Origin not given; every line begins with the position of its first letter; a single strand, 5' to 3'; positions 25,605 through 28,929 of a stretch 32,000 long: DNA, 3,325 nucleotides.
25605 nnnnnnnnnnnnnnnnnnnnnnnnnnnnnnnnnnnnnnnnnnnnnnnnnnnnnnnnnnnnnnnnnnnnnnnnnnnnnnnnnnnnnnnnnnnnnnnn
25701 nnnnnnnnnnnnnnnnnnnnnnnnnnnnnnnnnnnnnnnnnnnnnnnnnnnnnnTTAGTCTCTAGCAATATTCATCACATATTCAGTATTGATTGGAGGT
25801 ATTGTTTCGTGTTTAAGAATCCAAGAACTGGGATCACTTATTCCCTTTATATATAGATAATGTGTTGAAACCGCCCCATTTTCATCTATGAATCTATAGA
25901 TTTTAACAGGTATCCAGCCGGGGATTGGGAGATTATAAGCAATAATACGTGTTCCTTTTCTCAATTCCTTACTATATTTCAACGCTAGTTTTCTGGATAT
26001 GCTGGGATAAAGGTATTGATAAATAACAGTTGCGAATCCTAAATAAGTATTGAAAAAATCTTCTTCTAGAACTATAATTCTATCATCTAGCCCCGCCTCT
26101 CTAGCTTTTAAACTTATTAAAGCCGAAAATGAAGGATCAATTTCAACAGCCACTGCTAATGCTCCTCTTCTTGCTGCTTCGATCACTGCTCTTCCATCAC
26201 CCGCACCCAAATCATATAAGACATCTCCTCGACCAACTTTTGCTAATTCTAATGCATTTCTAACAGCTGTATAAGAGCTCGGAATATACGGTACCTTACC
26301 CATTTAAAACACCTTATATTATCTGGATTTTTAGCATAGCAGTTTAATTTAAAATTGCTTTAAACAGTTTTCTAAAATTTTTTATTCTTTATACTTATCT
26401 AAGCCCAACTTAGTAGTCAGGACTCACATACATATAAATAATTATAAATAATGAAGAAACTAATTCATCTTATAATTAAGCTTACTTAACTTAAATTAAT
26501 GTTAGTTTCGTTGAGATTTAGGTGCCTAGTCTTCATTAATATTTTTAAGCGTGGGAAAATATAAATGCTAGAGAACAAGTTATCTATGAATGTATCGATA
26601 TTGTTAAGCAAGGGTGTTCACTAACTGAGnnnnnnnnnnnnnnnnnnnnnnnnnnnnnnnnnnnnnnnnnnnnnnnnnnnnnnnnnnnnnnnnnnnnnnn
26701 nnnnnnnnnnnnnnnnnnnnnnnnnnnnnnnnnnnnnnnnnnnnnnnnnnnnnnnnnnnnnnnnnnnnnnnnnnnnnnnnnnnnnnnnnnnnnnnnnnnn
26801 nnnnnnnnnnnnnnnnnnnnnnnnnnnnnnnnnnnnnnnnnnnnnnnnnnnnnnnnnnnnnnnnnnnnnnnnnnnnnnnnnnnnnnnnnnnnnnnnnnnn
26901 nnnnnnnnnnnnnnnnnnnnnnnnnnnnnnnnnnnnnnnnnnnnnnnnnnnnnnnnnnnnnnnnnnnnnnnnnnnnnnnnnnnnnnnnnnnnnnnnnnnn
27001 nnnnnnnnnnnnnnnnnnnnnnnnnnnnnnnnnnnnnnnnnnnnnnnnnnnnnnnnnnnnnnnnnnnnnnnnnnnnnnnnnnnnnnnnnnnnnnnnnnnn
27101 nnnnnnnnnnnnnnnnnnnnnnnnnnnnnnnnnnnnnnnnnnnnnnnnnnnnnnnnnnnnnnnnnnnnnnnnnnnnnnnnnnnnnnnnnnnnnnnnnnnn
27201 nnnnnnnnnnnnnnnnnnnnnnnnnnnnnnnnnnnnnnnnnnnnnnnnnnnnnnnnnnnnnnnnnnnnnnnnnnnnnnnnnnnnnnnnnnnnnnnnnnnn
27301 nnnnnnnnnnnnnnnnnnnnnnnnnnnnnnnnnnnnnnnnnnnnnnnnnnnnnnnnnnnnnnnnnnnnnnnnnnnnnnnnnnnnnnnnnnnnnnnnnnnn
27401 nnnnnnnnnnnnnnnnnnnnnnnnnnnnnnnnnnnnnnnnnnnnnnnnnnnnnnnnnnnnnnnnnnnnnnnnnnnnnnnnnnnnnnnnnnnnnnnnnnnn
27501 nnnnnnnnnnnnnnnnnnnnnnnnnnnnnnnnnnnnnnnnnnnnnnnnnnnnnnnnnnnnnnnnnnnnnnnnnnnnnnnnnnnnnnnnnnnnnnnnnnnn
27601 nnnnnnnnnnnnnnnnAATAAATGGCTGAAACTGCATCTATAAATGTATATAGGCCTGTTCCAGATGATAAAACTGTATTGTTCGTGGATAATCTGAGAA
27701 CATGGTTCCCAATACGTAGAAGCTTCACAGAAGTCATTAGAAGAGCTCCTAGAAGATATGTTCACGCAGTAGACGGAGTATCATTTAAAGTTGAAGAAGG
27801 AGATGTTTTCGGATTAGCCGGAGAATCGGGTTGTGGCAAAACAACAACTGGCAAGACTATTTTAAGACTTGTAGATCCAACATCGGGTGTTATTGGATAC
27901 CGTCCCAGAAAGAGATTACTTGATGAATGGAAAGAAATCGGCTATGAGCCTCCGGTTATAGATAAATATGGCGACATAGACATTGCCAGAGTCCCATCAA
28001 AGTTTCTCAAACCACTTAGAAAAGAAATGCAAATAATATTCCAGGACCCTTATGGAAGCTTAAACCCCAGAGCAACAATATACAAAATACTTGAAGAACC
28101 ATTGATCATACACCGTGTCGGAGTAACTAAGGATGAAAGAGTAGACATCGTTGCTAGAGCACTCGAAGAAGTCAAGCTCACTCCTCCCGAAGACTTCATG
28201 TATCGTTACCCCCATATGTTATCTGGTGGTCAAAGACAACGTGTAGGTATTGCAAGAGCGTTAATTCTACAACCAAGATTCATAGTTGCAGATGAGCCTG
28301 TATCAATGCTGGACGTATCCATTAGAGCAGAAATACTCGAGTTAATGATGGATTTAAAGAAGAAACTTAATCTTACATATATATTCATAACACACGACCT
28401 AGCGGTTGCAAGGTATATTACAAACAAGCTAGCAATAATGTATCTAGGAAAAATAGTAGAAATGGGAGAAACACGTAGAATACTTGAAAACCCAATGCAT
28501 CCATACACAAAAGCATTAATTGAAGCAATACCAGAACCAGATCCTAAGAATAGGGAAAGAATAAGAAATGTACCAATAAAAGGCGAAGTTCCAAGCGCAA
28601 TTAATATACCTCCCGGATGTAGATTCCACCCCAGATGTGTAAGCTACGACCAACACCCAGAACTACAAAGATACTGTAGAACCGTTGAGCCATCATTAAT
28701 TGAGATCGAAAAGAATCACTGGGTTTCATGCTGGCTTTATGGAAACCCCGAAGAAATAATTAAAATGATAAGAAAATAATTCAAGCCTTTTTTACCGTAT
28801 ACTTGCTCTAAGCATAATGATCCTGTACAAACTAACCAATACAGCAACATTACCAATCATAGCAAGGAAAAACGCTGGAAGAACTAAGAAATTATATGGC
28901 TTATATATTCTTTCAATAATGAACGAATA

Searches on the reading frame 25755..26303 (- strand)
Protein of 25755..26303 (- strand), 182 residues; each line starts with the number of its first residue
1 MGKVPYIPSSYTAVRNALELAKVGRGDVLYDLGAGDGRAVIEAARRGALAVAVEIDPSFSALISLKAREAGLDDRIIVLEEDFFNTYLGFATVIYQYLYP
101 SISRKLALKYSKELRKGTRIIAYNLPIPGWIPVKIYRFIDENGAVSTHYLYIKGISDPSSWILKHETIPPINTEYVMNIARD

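Call 32: search_protein_families(library=pfam, proteins=[window:25755-26303:-], max_evalue=0.001)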
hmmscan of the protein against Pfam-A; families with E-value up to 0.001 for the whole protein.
window:25755-26303:- (182 aa): 0 families

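Call 33: search_protein_families(library=ncbifam, proteins=[window:25755-26303:-], max_evalue=0.001)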
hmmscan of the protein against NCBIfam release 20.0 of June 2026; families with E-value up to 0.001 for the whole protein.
window:25755-26303:- (182 aa): 7 families
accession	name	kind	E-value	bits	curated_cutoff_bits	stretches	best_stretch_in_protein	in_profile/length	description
NF041081.1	prot_lys_mtase_Arch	equivalog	2.8e-28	98.8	200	1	18-154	2-139/142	protein-lysine N-methyltransferase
NF001790.0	PRK00517.3-3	equivalog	1.5e-07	31.1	269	1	22-122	119-223/262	50S ribosomal protein L11 methyltransferase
NF000499.2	Erm23S_rRNA_broad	equivalog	2.1e-05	24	212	1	12-86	10-81/244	23S ribosomal RNA methyltransferase Erm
NF043040.1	corrin_prot_MT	hypoth_equivalog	0.00027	20.4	180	1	23-82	39-98/216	corrinoid protein-associated methyltransferase CpaM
NF011528.0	PRK14968.1-2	equivalog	0.00031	20.3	171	1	6-69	21-84/205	putative methyltransferase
NF000337.1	erm_SHROVE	exception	0.00057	19.3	320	1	13-86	16-86/248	ErmE/ErmH/ErmO/ErmR family 23S rRNA (adenine(2058)-N(6))-methyltransferase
NF041820.1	daptide_MTase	equivalog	0.00097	18.7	175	0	13-84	25-97/243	daptide-type RiPP biosynthesis methyltransferase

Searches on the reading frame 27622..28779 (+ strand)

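Call 51: search_protein_families(library=pfam, proteins=[window:27622-28779:+], max_evalue=0.0001)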
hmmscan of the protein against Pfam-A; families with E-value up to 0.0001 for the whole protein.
window:27622-28779:+ (385 aa): 2 families
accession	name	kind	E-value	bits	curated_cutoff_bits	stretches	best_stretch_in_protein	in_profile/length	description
PF00005.33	ABC_tran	-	1.7e-26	93.9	25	1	51-227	2-136/137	ABC transporter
PF08352.17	oligo_HPY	-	2.6e-20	73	27.1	1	279-339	1-58/65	Oligopeptide/dipeptide transporter, C-terminal region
